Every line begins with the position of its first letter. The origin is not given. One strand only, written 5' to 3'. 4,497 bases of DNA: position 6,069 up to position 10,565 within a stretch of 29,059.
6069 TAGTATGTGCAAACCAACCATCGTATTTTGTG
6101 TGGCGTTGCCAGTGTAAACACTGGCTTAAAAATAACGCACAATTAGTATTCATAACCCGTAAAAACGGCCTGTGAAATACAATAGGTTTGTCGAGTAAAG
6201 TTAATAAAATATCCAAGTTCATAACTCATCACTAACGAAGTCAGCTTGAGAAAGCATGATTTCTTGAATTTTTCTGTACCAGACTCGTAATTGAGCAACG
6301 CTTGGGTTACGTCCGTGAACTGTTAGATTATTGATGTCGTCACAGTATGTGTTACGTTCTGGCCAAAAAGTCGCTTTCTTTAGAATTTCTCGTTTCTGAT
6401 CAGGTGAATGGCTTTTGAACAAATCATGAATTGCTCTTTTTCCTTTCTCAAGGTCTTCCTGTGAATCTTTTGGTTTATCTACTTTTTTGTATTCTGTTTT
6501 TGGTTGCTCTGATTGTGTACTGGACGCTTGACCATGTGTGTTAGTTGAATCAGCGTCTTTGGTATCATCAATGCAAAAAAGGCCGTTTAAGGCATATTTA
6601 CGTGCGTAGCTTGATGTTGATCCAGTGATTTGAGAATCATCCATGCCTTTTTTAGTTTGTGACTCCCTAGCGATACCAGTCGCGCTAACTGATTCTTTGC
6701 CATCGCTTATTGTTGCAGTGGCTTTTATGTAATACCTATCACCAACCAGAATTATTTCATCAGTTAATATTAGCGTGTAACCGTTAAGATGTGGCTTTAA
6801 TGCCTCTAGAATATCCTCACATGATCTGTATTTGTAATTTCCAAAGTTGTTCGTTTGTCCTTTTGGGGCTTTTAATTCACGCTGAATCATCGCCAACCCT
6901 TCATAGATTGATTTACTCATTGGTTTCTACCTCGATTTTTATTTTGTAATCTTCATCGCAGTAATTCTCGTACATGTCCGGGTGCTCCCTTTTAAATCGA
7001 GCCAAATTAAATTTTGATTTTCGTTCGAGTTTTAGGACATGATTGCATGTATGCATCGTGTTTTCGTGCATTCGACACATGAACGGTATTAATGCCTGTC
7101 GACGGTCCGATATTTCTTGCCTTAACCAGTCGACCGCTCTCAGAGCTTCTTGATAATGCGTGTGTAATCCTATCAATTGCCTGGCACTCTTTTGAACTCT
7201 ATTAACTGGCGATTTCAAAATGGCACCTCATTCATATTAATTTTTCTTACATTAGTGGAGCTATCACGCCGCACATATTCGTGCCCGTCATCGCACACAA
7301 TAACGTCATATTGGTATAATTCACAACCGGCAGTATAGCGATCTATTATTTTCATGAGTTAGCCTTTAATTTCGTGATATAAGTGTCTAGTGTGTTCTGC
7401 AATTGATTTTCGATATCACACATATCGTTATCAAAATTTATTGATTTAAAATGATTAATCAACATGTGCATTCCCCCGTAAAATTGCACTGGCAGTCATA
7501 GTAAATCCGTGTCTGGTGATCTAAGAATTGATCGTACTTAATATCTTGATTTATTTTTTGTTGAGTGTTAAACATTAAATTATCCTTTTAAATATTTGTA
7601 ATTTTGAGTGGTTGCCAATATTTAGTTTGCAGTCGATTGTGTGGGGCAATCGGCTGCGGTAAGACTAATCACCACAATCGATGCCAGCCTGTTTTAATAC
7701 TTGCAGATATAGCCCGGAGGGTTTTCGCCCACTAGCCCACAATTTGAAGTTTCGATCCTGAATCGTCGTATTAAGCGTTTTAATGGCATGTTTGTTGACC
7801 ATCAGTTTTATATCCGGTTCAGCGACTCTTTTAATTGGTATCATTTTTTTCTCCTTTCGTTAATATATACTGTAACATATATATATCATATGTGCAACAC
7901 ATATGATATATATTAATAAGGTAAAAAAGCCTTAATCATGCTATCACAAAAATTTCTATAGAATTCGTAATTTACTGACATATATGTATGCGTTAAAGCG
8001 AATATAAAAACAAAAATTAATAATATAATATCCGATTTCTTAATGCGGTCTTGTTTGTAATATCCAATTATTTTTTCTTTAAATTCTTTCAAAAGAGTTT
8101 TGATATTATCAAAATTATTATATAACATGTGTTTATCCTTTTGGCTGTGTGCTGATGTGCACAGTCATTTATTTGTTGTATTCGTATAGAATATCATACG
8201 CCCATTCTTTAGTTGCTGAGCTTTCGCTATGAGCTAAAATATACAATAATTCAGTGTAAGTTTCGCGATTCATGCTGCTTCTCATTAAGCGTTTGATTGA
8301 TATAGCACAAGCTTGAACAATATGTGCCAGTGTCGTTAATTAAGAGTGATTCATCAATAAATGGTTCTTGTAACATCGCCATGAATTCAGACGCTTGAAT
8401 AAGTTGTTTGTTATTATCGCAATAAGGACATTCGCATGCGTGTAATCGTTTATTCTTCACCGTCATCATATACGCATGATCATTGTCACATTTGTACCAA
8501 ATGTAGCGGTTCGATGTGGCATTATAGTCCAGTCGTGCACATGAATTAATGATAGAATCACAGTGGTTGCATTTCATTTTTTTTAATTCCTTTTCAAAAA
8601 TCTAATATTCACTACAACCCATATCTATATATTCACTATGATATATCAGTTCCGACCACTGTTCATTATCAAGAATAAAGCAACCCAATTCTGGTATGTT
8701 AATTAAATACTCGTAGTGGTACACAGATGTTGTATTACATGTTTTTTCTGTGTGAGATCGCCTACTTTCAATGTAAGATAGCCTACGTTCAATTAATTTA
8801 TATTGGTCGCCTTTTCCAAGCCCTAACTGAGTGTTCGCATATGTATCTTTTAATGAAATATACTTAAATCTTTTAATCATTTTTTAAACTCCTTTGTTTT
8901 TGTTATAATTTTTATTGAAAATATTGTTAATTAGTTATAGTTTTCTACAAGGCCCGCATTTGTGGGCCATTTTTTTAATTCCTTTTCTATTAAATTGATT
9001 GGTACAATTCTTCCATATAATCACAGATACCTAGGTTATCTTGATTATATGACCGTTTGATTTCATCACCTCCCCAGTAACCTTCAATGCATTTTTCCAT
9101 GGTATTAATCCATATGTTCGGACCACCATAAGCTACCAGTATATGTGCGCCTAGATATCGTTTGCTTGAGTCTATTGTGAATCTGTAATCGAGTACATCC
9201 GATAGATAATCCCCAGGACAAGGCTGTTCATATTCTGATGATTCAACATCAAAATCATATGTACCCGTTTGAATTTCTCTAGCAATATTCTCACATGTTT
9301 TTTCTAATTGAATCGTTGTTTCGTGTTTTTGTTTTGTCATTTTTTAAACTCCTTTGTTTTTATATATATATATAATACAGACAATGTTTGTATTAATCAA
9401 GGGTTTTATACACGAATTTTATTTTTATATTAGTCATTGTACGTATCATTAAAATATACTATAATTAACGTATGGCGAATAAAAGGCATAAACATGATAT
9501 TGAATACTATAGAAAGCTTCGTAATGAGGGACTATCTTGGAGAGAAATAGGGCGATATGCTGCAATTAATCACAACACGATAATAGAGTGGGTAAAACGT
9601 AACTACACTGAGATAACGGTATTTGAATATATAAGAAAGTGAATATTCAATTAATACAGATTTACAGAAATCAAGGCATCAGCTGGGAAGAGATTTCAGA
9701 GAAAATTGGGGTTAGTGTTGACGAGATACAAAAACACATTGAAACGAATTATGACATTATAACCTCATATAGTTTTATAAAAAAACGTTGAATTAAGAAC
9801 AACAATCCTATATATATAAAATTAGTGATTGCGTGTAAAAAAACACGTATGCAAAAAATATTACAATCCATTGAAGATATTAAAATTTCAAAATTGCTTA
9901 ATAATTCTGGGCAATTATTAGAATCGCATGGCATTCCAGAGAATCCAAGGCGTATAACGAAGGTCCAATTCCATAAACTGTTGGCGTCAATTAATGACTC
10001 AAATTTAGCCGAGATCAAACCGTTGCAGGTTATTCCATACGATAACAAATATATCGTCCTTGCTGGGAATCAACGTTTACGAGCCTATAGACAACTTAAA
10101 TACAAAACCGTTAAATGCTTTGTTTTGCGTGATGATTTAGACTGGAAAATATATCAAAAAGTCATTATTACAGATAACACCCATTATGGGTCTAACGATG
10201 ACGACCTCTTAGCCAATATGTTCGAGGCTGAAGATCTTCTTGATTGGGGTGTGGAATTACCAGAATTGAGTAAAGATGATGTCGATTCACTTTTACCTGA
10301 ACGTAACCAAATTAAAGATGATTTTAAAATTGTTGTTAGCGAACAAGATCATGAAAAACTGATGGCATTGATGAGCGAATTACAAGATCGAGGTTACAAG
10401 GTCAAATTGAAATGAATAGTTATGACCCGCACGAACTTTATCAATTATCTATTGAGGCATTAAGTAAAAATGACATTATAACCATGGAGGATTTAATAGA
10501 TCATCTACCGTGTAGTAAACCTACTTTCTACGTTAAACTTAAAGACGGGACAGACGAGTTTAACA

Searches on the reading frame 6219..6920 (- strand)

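Call 19: search_protein_families(library=phrogs, proteins=[window:6219-6920:-], max_evalue=0.001)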
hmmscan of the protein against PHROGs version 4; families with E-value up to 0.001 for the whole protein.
window:6219-6920:- (233 aa): 3 families
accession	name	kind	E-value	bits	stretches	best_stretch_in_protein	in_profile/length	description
phrog_155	-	DNA, RNA and nucleotide metabolism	1e-47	164.2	1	2-183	65-238/308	Erf-like ssDNA annealing protein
phrog_2324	-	DNA, RNA and nucleotide metabolism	3.8e-18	66.7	1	3-175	9-179/193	Erf-like ssDNA annealing protein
phrog_10003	-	other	0.00067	20.2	0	93-163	136-213/297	recombinase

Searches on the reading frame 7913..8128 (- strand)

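Call 20: search_protein_families(library=phrogs, proteins=[window:7913-8128:-], max_evalue=0.001)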
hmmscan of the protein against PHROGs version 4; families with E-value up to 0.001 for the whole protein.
window:7913-8128:- (71 aa): 0 families

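Call 63: search_protein_families(library=pfam, proteins=[window:7913-8128:-], max_evalue=0.05)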
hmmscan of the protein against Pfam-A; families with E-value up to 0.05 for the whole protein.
window:7913-8128:- (71 aa): 2 families
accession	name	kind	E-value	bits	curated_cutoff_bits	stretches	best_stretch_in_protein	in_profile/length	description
PF03632.21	Glyco_hydro_65m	-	0.015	14.7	27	1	20-59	273-312/371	Glycosyl hydrolase family 65 central catalytic domain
PF13789.11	DUF4181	-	0.02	15.8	25.4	1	9-57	9-59/108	Domain of unknown function (DUF4181)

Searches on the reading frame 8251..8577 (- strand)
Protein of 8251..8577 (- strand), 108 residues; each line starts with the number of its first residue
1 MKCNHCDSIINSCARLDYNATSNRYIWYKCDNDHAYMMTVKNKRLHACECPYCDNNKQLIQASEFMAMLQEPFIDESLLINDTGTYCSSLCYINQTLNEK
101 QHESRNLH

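Call 20: search_protein_families(library=phrogs, proteins=[window:8251-8577:-], max_evalue=0.001)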
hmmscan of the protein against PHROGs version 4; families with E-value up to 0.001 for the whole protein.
window:8251-8577:- (108 aa): 0 families

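Call 63: search_protein_families(library=pfam, proteins=[window:8251-8577:-], max_evalue=0.05)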
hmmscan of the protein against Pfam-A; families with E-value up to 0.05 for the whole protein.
window:8251-8577:- (108 aa): 1 family
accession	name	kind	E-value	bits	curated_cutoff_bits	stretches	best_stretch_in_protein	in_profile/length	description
PF14311.12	DUF4379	-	1.7e-05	25.4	24.5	1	18-55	18-55/56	Probable Treble clef zinc finger domain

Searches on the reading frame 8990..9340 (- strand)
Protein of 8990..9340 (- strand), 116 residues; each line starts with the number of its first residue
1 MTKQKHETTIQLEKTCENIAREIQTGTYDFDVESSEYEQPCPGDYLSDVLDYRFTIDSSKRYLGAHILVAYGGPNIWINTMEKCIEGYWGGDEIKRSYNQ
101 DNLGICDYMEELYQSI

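Call 20: search_protein_families(library=phrogs, proteins=[window:8990-9340:-], max_evalue=0.001)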
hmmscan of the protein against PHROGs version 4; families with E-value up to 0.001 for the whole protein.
window:8990-9340:- (116 aa): 0 families

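Call 61: search_protein_families(library=phrogs, proteins=[window:8990-9340:-], max_evalue=0.01)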
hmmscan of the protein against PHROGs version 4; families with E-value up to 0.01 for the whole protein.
window:8990-9340:- (116 aa): 1 family
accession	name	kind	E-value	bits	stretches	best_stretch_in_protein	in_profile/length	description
phrog_4006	-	unknown function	0.0068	17.6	1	15-113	62-166/174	-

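Call 63: search_protein_families(library=pfam, proteins=[window:8990-9340:-], max_evalue=0.05)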
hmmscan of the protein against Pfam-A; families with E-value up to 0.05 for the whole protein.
window:8990-9340:- (116 aa): 0 families

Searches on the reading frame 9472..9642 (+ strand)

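Call 61: search_protein_families(library=phrogs, proteins=[window:9472-9642:+], max_evalue=0.01)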
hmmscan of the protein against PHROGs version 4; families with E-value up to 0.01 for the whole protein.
window:9472-9642:+ (56 aa): 4 families
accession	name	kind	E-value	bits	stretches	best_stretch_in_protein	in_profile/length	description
phrog_9366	-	integration and excision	6.4e-07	30.4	1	5-46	62-107/109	transposase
phrog_11376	-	unknown function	1.2e-05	26.6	1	3-45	41-83/134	-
phrog_5229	-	unknown function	0.00067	20.7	1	5-48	66-109/127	-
phrog_4494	-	unknown function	0.0074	17.8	1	15-44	13-42/109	-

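Call 63: search_protein_families(library=pfam, proteins=[window:9472-9642:+], max_evalue=0.05)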
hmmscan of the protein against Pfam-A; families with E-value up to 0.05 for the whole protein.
window:9472-9642:+ (56 aa): 2 families
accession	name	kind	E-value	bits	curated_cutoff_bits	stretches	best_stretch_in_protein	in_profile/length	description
PF13936.12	HTH_38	-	0.00075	19.6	27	1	11-44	11-44/44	Helix-turn-helix domain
PF19514.5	MobC_2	-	0.0028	17.7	27.5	1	4-56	65-113/140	MobC-like protein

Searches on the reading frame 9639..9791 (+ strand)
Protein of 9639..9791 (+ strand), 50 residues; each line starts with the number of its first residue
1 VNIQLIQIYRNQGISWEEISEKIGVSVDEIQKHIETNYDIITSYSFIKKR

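Call 63: search_protein_families(library=pfam, proteins=[window:9639-9791:+], max_evalue=0.05)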
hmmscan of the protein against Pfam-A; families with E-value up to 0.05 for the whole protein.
window:9639-9791:+ (50 aa): 9 families
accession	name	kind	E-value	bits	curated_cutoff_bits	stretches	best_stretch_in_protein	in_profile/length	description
PF08279.18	HTH_11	-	0.00095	19.4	25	1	4-36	4-38/55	HTH domain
PF13412.12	HTH_24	-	0.00095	19.1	21.9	1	5-35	9-39/48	Winged helix-turn-helix DNA-binding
PF01381.28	HTH_3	-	0.0042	17.5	23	1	9-32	4-28/55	Helix-turn-helix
PF08671.16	SinI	-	0.0048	17.1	31.4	0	4-21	7-24/28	Anti-repressor SinI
PF13730.12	HTH_36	-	0.0082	16.4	25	1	9-35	18-47/55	Helix-turn-helix domain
PF00538.25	Linker_histone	-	0.0094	16.6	22.4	1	18-41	14-37/74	linker histone H1 and H5 family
PF04297.20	UPF0122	-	0.012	16.3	22.7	1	4-44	24-64/101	Putative helix-turn-helix protein, YlxM / p13 like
PF14493.12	HTH_40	-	0.024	15.3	27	1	7-35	7-34/89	Helix-turn-helix domain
PF08281.18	Sigma70_r4_2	-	0.038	14.1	25.7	1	10-34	23-47/54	Sigma-70, region 4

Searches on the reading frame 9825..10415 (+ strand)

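Call 20: search_protein_families(library=phrogs, proteins=[window:9825-10415:+], max_evalue=0.001)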
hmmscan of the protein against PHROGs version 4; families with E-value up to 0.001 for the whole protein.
window:9825-10415:+ (196 aa): 12 families
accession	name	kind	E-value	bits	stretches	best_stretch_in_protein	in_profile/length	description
phrog_17622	-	unknown function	4.6e-24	86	1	16-154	6-144/222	-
phrog_940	-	DNA, RNA and nucleotide metabolism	1.1e-14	55.5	1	35-154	15-133/388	nuclease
phrog_498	-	other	3.8e-14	53.1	1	37-171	46-173/633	DNA methyltransferase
phrog_620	-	DNA, RNA and nucleotide metabolism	6.5e-14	53.5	1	37-163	20-141/217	ParB-like partition protein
phrog_723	-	DNA, RNA and nucleotide metabolism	7.9e-10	39.9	1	38-175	25-156/223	ParB-like partition protein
phrog_7405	-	unknown function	8.7e-10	39.7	1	40-141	38-138/250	-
phrog_4715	-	DNA, RNA and nucleotide metabolism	7.3e-08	32.2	1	65-120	185-240/630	ParB-like partition protein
phrog_8071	-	DNA, RNA and nucleotide metabolism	4.7e-07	30.4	1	37-157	18-130/389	ParB-like partition protein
phrog_3264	-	DNA, RNA and nucleotide metabolism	5.1e-07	30.6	1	43-119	66-139/337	ParB-like partition protein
phrog_6218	-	DNA, RNA and nucleotide metabolism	6.7e-07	29.8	1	16-117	5-95/506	ParB-like partition protein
phrog_9353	-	unknown function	2.1e-05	25.5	1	38-176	23-167/245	-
phrog_3694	-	unknown function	0.00088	19.4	0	46-92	43-89/376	-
